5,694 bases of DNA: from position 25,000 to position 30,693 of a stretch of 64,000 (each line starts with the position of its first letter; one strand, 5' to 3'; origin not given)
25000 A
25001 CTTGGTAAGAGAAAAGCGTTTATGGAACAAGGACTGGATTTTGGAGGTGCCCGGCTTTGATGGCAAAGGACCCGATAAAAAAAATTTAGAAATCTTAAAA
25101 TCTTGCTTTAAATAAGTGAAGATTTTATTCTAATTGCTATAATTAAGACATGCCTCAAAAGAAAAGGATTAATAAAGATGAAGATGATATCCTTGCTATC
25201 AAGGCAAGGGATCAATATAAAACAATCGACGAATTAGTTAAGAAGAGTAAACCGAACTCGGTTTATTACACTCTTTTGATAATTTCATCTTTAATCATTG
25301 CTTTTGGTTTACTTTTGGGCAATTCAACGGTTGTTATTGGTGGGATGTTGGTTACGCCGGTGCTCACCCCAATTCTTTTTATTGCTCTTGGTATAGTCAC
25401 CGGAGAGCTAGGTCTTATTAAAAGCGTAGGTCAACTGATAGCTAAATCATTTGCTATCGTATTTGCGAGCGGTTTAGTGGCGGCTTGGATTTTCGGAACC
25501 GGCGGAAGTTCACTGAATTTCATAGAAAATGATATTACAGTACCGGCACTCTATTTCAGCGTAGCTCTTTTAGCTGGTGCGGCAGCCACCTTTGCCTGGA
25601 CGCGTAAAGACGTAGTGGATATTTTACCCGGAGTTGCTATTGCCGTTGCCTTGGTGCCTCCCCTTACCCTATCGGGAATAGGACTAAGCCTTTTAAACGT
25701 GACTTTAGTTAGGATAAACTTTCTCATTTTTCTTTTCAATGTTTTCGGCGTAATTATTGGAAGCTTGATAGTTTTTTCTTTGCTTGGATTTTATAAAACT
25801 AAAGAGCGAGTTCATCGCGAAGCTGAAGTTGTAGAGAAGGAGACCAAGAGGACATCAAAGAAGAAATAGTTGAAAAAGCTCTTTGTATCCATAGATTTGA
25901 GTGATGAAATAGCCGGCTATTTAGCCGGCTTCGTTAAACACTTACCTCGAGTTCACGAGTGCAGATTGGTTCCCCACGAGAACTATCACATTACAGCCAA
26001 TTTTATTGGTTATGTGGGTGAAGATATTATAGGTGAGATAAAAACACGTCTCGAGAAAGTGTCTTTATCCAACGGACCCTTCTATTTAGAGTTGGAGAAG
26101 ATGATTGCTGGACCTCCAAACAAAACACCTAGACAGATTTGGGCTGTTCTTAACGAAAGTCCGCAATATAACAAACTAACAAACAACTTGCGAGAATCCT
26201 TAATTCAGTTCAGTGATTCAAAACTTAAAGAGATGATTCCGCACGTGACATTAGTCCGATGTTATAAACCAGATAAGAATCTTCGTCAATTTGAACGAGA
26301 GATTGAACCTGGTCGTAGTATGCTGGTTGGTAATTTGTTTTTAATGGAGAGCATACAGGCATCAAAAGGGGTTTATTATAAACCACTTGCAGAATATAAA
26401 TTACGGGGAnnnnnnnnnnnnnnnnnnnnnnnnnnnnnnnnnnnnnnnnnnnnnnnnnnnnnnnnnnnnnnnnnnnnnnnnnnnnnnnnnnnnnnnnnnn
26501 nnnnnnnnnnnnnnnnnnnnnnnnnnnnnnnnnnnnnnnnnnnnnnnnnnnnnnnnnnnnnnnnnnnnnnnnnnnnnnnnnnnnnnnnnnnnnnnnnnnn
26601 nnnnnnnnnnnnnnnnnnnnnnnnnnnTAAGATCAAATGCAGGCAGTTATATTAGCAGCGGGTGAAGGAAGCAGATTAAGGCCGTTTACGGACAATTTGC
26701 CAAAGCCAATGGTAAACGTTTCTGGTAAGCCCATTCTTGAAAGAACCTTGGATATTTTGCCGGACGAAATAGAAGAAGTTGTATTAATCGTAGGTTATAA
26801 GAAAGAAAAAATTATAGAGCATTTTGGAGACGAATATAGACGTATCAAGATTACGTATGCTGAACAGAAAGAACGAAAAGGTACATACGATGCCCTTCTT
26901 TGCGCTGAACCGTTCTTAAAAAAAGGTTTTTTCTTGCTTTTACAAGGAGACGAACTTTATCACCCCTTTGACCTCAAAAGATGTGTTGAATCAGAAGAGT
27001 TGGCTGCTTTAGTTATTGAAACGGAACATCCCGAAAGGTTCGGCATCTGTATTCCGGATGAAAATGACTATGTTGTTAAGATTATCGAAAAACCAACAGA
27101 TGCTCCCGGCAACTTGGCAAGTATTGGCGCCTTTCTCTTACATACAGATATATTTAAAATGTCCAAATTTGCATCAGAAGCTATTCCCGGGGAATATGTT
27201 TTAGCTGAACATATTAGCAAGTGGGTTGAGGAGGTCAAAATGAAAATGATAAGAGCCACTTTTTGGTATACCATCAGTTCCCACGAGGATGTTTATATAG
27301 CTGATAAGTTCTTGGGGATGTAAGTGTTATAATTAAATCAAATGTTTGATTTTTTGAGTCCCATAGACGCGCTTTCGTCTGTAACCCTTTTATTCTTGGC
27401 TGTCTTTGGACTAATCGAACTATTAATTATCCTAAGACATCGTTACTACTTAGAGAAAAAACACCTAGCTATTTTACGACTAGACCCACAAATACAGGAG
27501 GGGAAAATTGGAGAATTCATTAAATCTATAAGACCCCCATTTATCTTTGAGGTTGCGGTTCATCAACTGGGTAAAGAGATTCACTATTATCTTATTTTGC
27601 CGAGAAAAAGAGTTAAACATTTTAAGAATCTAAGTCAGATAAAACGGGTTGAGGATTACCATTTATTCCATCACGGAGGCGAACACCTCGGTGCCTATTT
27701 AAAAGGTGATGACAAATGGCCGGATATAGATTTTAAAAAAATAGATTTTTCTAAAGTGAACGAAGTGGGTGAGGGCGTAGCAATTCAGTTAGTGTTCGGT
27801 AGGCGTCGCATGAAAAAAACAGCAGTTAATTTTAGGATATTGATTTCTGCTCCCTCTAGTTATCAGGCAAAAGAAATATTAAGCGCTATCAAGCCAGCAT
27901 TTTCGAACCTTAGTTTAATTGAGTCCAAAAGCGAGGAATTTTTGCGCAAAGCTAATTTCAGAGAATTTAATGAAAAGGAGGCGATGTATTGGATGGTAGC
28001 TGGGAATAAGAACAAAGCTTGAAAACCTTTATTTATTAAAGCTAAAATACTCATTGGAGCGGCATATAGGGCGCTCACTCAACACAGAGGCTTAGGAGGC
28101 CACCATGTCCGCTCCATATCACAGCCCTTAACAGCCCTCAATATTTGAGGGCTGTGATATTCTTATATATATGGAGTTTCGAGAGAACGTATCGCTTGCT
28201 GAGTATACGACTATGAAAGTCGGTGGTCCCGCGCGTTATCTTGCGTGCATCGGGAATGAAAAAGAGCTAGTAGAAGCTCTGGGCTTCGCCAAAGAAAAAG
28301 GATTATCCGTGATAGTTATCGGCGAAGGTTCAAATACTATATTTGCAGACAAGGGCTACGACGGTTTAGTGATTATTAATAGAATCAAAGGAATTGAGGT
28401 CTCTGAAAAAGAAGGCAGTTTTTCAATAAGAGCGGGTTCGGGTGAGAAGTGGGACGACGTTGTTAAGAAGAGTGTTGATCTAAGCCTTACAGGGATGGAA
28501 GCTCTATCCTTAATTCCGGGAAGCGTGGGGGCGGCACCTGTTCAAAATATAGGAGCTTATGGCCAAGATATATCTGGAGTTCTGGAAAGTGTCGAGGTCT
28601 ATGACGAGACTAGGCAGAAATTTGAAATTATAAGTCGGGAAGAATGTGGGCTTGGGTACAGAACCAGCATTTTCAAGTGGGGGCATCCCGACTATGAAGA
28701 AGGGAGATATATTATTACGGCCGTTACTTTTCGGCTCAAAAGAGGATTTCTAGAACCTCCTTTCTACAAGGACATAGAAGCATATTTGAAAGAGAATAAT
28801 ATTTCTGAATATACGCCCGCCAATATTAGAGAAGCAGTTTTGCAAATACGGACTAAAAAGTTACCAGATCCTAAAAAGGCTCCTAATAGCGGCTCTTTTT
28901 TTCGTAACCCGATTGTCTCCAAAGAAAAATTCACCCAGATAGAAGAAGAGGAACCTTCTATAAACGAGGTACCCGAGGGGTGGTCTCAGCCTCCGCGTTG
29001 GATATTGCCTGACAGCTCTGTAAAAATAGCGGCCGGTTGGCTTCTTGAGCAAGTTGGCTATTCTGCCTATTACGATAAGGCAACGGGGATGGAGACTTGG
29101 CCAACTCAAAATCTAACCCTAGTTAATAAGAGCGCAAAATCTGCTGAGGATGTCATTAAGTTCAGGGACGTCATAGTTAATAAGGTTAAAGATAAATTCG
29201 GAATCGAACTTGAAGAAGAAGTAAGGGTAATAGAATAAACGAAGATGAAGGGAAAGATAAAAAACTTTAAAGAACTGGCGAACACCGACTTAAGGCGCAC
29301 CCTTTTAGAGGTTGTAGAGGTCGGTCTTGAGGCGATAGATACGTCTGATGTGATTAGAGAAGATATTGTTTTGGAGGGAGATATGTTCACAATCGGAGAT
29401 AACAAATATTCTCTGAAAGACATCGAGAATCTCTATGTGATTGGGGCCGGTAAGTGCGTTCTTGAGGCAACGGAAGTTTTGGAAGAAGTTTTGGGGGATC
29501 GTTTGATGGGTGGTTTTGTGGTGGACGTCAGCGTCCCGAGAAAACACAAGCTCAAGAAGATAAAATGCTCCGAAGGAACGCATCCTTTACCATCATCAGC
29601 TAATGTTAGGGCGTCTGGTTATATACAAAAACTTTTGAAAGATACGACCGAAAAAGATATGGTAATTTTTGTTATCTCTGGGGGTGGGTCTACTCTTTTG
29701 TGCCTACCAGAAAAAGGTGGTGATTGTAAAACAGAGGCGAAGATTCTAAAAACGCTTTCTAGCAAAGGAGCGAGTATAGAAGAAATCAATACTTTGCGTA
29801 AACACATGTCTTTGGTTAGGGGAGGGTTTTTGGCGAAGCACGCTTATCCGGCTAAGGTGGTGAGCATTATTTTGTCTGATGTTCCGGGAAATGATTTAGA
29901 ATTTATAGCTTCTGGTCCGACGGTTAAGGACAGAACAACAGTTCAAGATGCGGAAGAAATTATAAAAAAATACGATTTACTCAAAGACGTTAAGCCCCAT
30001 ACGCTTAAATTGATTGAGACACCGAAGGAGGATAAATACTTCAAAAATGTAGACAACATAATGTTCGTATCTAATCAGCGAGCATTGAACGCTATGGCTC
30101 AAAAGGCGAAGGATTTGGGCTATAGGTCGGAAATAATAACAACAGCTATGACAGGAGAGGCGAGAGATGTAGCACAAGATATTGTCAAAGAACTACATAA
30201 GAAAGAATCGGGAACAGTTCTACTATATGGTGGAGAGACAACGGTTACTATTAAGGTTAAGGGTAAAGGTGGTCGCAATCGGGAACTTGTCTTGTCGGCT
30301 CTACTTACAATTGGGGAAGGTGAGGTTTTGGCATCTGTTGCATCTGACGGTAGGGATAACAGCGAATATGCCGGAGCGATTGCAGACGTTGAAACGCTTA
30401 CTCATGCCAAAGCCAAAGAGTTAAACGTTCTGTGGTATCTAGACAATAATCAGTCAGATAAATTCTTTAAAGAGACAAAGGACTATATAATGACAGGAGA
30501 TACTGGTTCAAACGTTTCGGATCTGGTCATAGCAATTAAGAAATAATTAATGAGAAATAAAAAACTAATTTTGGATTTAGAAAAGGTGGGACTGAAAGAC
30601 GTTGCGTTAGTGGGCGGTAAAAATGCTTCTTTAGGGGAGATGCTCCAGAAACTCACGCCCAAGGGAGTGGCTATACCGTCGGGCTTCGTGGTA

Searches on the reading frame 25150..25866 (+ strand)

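Call 52: search_protein_families(library=pfam, proteins=[window:25150-25866:+], max_evalue=0.01)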
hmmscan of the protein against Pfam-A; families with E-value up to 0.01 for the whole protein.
window:25150-25866:+ (239 aa): 1 family
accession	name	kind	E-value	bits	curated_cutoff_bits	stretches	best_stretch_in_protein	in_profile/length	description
PF04087.19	DUF389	-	4.4e-23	82.3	23.9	1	66-203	1-137/137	Domain of unknown function (DUF389)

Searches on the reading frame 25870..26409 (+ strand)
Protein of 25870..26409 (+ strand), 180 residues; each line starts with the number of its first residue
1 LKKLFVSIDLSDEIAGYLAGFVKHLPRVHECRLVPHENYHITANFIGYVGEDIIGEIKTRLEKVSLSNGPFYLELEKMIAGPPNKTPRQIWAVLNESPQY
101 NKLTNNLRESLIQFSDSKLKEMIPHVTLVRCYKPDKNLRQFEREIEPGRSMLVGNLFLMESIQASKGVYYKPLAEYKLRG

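Call 52: search_protein_families(library=pfam, proteins=[window:25870-26409:+], max_evalue=0.01)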
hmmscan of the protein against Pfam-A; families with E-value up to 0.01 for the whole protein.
window:25870-26409:+ (180 aa): 2 families
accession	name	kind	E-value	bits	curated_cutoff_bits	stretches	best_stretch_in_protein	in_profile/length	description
PF02834.22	LigT_PEase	-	1.1e-09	38.8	23.3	1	8-91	1-87/87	LigT like Phosphoesterase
PF13563.12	2_5_RNA_ligase2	-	2.5e-06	28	27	1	20-158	7-145/152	2'-5' RNA ligase superfamily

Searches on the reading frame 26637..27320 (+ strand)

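Call 52: search_protein_families(library=pfam, proteins=[window:26637-27320:+], max_evalue=0.01)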
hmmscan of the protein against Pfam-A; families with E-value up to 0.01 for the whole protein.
window:26637-27320:+ (228 aa): 3 families
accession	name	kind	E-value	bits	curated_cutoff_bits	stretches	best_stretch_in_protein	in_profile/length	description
PF00483.29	NTP_transferase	-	9.9e-33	114.2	21.2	1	3-224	2-240/245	Nucleotidyl transferase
PF12804.13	NTP_transf_3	-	8.7e-11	42.7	27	1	3-106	1-96/160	MobA-like NTP transferase domain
PF01128.25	IspD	-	3.4e-06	27.4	27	1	1-62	1-61/221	2-C-methyl-D-erythritol 4-phosphate cytidylyltransferase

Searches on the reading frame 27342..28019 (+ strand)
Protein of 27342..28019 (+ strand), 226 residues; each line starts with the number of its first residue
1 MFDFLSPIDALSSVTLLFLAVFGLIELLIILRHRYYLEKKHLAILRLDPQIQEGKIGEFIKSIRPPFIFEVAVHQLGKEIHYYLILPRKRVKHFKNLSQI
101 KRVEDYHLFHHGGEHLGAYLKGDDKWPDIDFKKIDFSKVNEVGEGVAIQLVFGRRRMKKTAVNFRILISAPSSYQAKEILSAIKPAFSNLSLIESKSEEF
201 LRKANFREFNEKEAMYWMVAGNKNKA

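Call 52: search_protein_families(library=pfam, proteins=[window:27342-28019:+], max_evalue=0.01)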
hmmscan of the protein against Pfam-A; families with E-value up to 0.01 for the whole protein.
window:27342-28019:+ (226 aa): 0 families

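Call 61: search_protein_families(library=ncbifam, proteins=[window:27342-28019:+], max_evalue=0.01)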
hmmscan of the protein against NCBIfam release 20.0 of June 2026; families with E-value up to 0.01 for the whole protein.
window:27342-28019:+ (226 aa): 1 family
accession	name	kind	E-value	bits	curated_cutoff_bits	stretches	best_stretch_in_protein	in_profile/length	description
NF005317.0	PRK06851.1-1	equivalog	0.0061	15.9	689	1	121-170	147-195/369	hypothetical protein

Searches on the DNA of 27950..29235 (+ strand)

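Call 4: search_rna_families(source=window, start=27950, end=28250, threshold=evalue, max_evalue=10, show_alignments=5)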
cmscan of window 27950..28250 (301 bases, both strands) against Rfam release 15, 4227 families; matches with E-value up to 10: 2.
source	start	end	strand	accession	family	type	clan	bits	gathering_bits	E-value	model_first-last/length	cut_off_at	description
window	28023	28115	-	RF00035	OxyS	Gene; sRNA;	-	14.7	75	0.88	1-110/110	no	OxyS RNA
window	28026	28056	-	RF01095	PK-CuYV_BPYV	Cis-reg;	-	14.7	60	4.4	1-56/56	no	3'-terminal pseudoknot of CuYV/BPYV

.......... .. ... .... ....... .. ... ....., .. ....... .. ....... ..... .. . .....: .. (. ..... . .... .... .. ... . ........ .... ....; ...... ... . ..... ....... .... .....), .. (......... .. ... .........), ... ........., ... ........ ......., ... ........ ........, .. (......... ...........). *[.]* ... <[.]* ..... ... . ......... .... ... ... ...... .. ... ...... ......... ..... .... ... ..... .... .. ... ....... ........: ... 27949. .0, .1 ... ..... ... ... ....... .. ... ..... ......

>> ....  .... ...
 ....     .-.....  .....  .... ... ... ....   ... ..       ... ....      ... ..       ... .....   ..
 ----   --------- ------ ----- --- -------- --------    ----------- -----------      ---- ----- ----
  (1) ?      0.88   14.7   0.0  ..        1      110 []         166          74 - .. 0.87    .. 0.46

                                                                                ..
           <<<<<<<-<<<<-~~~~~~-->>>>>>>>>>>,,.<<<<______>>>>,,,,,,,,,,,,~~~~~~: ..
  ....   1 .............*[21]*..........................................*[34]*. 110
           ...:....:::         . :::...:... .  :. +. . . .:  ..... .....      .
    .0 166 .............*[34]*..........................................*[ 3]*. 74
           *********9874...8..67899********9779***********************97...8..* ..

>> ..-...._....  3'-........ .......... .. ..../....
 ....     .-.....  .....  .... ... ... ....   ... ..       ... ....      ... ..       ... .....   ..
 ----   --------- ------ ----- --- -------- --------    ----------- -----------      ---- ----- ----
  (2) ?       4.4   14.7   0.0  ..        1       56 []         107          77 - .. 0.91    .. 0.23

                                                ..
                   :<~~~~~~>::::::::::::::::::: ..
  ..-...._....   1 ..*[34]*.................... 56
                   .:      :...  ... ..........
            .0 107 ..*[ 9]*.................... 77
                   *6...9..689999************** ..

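Call 60: search_rna_families(sources=[L019, L022, L023, L029, L010], threshold=evalue, max_evalue=10)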
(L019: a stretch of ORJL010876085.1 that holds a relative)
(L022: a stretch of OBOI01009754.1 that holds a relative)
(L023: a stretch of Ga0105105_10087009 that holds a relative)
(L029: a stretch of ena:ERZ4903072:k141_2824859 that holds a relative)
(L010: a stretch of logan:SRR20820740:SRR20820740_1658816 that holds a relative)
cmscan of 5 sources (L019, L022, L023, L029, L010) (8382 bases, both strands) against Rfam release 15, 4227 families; matches with E-value up to 10: 2.
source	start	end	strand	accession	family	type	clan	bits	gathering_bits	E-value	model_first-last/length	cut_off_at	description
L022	1343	1424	+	RF00153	SNORD62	Gene; snRNA; snoRNA; CD-box;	CL00068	18.9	39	9.8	1-86/86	no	Small nucleolar RNA SNORD62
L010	10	69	-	RF01646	ceN63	Gene; snRNA; snoRNA; CD-box;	-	18.8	65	6.2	1-69/69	no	Caenorhabditis snoRNA ceN63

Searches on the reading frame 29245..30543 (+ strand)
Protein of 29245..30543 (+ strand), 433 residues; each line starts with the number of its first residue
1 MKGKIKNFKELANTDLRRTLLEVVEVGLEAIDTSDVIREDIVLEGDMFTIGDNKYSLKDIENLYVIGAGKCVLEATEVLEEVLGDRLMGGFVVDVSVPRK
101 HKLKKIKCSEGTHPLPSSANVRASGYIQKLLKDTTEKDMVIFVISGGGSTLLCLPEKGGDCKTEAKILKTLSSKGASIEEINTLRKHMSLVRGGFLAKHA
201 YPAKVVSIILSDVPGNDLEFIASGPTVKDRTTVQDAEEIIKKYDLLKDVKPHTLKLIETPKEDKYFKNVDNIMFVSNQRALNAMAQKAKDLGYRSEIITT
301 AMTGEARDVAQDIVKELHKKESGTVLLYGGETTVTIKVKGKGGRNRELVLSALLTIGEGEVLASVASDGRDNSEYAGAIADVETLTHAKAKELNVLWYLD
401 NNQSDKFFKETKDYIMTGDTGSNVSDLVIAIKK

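Call 52: search_protein_families(library=pfam, proteins=[window:29245-30543:+], max_evalue=0.01)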
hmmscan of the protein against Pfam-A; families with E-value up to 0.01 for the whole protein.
window:29245-30543:+ (433 aa): 4 families
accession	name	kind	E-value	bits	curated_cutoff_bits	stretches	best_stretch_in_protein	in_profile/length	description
PF13660.11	DUF4147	-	1.5e-64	218.1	23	1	20-257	2-233/234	Domain of unknown function (DUF4147)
PF05161.18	MOFRL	-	1.7e-27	96.1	28.3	1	325-426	2-106/106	MOFRL family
PF19329.4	KCTD11_21_C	-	0.0014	19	27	0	50-106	89-145/154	BTB/POZ domain-containing protein KCTD11/21 C-terminus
PF20381.4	Rv1476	-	0.0058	16.8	26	0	271-332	19-80/156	Membrane protein Rv1476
